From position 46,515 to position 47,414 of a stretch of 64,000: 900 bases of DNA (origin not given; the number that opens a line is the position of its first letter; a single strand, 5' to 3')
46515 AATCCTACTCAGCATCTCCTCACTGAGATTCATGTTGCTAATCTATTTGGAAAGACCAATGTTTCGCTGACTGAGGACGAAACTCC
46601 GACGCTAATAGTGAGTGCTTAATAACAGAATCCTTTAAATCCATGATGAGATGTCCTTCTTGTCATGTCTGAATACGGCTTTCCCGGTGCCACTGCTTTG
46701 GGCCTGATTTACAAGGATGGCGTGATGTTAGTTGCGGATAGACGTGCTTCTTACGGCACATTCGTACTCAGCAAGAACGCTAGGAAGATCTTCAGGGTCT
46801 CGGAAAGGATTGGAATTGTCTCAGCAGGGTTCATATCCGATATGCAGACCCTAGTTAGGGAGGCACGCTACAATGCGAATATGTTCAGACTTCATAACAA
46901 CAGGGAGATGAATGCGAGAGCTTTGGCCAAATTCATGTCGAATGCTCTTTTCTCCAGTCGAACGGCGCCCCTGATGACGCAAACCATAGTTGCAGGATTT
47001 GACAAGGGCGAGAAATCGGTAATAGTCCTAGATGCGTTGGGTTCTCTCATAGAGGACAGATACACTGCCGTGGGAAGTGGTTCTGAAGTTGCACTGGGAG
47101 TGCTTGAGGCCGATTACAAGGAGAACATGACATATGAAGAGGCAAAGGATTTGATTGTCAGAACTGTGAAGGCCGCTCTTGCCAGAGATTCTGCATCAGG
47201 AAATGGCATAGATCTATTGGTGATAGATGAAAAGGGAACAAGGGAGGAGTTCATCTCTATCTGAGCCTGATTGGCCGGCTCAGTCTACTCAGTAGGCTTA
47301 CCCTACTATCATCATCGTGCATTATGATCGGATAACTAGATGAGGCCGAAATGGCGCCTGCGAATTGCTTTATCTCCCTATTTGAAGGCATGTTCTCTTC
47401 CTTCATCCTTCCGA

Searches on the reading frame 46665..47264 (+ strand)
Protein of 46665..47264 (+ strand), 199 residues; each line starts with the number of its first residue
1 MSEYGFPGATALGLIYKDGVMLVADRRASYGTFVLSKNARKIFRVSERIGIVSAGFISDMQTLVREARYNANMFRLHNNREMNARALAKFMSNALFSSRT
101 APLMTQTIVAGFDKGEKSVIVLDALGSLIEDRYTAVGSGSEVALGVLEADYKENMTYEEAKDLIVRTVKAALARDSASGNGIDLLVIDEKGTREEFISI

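Call 41: list_cluster_members(proteins=[P0028, P0001, window:46665-47264:+, window:43491-44006:-, window:42591-43388:-])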
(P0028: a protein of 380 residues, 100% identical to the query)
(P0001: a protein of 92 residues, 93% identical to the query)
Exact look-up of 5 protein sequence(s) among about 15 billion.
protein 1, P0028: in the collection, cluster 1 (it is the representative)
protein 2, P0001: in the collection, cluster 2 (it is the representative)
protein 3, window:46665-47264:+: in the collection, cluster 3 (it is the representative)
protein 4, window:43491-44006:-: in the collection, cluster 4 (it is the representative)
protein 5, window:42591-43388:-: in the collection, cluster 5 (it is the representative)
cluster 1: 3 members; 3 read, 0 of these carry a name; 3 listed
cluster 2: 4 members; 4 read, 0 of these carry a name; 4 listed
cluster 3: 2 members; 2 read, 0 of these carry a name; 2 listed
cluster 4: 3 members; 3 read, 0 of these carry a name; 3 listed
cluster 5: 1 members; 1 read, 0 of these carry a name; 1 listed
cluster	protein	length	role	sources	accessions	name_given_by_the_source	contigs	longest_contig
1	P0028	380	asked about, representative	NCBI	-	-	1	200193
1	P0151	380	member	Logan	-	-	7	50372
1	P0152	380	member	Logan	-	-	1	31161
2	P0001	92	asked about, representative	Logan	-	-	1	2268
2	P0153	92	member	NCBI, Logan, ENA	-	-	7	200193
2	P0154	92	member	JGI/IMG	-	-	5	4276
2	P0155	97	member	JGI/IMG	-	-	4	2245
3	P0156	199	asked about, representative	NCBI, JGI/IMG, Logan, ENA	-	-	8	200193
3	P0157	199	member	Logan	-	-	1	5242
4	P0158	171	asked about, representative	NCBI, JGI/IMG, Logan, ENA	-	-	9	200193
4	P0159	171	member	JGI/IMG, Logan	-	-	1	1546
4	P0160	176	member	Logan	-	-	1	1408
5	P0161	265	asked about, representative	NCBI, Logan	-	-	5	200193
